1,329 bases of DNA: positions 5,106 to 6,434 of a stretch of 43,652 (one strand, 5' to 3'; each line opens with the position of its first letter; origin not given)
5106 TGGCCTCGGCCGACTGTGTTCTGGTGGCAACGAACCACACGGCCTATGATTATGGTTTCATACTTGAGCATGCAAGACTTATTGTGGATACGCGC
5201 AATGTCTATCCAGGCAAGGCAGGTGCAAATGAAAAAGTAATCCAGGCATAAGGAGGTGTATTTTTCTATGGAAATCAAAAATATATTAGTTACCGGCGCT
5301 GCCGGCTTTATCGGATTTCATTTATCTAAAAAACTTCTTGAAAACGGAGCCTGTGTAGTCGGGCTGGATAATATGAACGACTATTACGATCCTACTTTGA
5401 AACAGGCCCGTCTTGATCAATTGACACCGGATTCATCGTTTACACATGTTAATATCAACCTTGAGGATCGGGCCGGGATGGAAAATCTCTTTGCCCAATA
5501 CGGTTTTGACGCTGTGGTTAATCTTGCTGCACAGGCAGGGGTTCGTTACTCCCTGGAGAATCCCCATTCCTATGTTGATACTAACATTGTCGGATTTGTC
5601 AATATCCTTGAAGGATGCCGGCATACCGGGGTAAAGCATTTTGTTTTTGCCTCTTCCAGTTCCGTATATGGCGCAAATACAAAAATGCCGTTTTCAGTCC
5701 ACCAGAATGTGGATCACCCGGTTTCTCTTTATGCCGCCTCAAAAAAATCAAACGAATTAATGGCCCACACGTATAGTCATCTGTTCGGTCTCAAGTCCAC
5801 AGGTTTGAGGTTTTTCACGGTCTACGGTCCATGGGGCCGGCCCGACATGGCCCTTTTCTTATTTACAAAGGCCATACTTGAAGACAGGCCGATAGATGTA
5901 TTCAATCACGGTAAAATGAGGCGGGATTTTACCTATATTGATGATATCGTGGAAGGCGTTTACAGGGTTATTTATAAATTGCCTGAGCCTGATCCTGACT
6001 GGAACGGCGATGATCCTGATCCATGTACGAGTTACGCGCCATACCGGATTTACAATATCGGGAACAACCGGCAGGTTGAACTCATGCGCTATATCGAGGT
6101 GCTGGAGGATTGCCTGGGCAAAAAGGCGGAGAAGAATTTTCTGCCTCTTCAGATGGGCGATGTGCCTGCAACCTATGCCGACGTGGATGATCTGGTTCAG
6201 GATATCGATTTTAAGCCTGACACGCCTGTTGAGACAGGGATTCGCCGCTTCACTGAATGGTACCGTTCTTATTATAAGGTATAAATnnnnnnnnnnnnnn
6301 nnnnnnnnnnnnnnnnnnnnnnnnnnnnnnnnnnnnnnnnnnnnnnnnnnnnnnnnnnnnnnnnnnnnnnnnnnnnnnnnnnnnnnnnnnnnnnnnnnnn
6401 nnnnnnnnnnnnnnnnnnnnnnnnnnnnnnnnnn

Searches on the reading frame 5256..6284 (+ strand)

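Call 36: search_protein_families(library=pfam, proteins=[window:5256-6284:+], max_evalue=0.00001)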
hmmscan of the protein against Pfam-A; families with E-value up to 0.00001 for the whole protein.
window:5256-6284:+ (342 aa): 8 families
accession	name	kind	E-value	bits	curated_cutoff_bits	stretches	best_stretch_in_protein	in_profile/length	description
PF01370.27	Epimerase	-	8.4e-55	186.2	20.9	1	10-241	1-227/240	NAD dependent epimerase/dehydratase family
PF16363.11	GDP_Man_Dehyd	-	6.9e-48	164.2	27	1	11-331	1-331/332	GDP-mannose 4,6 dehydratase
PF04321.23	RmlD_sub_bind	-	1.1e-14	54.7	27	1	9-241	2-199/287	RmlD substrate binding domain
PF02719.21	Polysacc_synt_2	-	2.6e-14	53.5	20.2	1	10-232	1-210/293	Polysaccharide biosynthesis protein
PF01073.25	3Beta_HSD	-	4.9e-13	49.2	22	1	11-193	1-185/280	3-beta hydroxysteroid dehydrogenase/isomerase family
PF00106.31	adh_short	-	4.3e-08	33.3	26.6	1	8-119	1-117/195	short chain dehydrogenase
PF13460.12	NAD_binding_10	-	3.4e-07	30.7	27.2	1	14-164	1-126/184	NAD(P)H-binding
PF07993.18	NAD_binding_4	-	2.4e-06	27.3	20.1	0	84-173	89-177/258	Male sterility protein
